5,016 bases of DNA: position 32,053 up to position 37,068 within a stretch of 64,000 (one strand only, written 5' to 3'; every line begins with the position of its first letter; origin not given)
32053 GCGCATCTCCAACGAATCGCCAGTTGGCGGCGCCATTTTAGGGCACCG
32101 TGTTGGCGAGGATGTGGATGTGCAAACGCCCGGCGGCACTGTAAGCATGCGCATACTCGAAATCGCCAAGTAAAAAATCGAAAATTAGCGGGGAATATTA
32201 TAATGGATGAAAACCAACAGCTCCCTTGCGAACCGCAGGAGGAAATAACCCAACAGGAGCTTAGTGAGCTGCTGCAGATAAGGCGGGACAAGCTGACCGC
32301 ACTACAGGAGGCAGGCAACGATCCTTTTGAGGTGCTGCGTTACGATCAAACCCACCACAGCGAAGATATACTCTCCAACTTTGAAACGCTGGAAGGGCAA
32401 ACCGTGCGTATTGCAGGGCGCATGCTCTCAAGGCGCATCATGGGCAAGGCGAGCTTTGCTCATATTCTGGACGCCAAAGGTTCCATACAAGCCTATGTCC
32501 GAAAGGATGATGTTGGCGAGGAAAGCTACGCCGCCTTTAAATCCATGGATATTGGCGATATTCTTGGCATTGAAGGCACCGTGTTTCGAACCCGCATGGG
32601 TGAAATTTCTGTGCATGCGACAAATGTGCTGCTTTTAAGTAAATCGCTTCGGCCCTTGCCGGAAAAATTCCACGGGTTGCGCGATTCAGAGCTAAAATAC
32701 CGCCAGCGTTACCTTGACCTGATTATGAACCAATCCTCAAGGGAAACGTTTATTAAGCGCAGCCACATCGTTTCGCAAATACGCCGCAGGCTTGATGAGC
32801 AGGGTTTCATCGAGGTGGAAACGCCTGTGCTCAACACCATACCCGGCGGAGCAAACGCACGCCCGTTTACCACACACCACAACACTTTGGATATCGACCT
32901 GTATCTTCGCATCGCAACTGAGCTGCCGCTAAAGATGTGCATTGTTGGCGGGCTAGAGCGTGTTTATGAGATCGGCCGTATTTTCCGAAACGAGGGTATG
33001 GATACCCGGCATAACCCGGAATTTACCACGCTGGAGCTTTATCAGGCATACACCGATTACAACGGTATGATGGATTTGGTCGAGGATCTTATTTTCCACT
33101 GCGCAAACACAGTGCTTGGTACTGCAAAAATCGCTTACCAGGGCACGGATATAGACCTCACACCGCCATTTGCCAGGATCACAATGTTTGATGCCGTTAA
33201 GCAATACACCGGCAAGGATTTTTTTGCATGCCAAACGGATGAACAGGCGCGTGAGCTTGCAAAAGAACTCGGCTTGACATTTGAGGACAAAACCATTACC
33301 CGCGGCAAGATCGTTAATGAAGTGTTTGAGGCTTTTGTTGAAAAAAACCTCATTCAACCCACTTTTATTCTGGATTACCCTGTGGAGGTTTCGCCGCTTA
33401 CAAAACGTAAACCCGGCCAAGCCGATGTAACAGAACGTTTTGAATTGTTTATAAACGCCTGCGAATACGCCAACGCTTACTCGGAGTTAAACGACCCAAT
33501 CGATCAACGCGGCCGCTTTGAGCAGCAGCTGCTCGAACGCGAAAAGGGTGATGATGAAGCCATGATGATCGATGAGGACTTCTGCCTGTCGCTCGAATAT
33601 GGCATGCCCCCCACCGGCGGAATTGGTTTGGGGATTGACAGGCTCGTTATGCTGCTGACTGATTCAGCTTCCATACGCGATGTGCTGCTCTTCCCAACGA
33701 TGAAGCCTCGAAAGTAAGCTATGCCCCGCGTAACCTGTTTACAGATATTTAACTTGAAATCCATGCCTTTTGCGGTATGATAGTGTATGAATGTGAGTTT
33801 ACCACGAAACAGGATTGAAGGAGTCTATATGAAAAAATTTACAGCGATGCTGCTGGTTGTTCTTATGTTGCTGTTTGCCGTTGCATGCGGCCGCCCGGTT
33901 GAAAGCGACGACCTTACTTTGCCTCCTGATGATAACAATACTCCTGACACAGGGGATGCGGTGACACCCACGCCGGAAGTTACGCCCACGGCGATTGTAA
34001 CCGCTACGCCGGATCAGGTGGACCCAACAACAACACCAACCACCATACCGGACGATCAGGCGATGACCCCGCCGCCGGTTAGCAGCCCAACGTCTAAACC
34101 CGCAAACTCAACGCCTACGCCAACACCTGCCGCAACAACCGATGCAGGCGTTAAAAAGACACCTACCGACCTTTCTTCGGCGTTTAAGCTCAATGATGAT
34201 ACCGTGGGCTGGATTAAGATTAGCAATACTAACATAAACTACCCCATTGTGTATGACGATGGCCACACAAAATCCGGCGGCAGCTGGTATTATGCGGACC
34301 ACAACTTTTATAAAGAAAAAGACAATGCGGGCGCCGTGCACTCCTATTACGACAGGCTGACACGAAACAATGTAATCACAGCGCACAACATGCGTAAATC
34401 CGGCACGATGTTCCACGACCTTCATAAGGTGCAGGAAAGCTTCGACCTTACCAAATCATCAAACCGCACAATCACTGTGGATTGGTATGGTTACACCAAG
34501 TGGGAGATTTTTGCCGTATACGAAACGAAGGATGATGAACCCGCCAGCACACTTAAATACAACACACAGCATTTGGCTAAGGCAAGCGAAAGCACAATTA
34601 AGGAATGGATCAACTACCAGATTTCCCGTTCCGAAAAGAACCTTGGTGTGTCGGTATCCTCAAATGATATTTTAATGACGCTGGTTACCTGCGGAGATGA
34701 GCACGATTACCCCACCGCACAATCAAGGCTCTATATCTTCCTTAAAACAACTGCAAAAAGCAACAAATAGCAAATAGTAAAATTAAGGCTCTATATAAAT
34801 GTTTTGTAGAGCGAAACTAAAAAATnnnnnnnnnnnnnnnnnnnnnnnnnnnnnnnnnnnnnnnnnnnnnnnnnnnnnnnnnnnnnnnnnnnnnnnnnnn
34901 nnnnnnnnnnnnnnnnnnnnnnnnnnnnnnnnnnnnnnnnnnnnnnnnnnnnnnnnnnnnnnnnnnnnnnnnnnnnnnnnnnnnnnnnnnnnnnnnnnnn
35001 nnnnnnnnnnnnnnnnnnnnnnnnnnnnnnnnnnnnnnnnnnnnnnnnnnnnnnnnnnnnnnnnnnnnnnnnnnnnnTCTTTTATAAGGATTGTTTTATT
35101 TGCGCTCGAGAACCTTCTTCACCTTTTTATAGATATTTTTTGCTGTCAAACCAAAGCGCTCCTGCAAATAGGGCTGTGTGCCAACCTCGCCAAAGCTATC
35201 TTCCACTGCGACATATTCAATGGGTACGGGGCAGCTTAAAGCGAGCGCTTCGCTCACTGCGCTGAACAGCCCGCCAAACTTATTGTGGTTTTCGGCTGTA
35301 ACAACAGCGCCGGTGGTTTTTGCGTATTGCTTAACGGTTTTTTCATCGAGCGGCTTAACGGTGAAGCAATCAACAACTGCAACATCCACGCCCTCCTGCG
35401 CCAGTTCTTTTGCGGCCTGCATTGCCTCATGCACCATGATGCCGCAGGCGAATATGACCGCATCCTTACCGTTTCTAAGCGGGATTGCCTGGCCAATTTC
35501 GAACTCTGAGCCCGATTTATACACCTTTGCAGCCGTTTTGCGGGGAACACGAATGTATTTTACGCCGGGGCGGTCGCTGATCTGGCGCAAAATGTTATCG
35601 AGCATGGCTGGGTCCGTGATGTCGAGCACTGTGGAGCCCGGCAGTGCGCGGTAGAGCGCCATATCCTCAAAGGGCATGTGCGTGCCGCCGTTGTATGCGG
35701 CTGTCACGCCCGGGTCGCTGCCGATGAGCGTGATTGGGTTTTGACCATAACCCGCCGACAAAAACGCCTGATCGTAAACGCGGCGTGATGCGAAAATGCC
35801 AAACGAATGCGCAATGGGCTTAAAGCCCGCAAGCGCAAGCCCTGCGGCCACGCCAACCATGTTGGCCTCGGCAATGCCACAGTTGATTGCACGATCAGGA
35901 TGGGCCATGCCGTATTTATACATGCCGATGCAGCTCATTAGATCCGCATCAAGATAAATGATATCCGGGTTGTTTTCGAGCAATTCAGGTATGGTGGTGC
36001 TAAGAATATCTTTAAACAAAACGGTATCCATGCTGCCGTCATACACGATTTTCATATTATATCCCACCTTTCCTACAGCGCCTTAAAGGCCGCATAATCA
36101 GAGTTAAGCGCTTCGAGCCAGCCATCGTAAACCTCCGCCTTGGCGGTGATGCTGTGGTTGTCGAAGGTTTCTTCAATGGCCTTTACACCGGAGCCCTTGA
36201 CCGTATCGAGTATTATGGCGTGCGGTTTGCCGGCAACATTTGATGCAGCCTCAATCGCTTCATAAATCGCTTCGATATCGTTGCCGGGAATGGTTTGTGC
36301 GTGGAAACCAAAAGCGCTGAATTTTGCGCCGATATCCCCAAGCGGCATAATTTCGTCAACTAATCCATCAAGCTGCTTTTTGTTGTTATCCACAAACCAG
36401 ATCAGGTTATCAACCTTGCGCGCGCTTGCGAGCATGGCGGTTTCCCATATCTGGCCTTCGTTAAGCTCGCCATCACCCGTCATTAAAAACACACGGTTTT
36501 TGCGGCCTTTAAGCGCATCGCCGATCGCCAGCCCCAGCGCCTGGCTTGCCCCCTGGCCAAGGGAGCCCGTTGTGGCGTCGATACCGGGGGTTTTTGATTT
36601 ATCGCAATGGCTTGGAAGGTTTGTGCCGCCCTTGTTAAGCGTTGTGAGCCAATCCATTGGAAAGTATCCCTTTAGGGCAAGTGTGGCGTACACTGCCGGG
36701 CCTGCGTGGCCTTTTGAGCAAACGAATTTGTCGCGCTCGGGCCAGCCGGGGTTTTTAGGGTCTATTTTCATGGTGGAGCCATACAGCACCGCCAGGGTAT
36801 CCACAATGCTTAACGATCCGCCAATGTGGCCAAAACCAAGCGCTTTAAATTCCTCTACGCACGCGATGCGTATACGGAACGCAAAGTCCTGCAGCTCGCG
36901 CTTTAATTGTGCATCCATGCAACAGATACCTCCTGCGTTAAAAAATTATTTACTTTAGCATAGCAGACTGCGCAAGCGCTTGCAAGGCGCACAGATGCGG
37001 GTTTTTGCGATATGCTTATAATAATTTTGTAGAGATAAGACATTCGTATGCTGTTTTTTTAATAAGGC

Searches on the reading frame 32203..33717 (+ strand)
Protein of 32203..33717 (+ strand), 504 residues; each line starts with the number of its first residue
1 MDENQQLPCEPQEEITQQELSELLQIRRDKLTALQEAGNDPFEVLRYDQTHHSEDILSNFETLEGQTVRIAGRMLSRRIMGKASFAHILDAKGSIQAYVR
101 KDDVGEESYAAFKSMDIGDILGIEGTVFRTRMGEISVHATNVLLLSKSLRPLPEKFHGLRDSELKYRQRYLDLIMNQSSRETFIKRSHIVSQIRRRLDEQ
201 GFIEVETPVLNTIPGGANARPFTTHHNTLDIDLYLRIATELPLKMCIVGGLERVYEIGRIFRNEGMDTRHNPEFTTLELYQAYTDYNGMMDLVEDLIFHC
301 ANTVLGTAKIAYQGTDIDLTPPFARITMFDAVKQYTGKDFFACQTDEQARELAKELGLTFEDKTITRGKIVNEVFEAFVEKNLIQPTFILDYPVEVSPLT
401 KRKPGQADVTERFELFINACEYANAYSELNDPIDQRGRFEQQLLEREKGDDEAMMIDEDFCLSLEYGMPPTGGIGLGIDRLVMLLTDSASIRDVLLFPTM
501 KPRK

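Call 21: search_protein_families(library=pfam, proteins=[window:32203-33717:+], max_evalue=0.00001)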
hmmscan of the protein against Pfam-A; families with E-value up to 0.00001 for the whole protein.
window:32203-33717:+ (504 aa): 2 families
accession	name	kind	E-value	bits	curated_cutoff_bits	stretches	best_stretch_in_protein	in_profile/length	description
PF00152.25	tRNA-synt_2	-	6.8e-92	308.3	25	1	162-500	2-307/308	tRNA synthetases class II (D, K and N)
PF01336.31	tRNA_anti-codon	-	2.2e-14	53.6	27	1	68-144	1-74/75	OB-fold nucleic acid binding domain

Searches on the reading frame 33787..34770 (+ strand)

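Call 21: search_protein_families(library=pfam, proteins=[window:33787-34770:+], max_evalue=0.00001)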
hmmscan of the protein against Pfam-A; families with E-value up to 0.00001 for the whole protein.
window:33787-34770:+ (327 aa): 1 family
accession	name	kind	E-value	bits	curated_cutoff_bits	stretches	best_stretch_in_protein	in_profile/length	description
PF04203.18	Sortase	-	1.3e-08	35.1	26.6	1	143-318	1-121/125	Sortase domain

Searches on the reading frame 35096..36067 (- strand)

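Call 21: search_protein_families(library=pfam, proteins=[window:35096-36067:-], max_evalue=0.00001)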
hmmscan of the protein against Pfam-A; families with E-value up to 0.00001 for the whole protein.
window:35096-36067:- (323 aa): 3 families
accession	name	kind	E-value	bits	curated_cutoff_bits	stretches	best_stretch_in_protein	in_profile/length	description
PF02780.25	Transketolase_C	-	2.1e-30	105.6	25.9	1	192-312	1-124/124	Transketolase, C-terminal domain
PF02779.29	Transket_pyr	-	1.1e-26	94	27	1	19-178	6-171/174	Transketolase, pyrimidine binding domain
PF22613.1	Transketolase_C_1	-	9.6e-07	29.4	27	1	200-263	11-78/113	Transketolase-like TK C-terminal domain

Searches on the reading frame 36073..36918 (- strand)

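Call 21: search_protein_families(library=pfam, proteins=[window:36073-36918:-], max_evalue=0.00001)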
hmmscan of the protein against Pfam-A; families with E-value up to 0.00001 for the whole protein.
window:36073-36918:- (281 aa): 3 families
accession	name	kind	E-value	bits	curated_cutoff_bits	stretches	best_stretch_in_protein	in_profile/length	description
PF00456.26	Transketolase_N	-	2.5e-46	158.6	22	1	14-261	7-265/334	Transketolase, thiamine diphosphate binding domain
PF00676.26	E1_dh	-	7e-10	38.8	22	1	96-230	80-212/300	Dehydrogenase E1 component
PF13292.11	DXP_synthase_N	-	4.5e-06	26.6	21.2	0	122-181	115-173/274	1-deoxy-D-xylulose-5-phosphate synthase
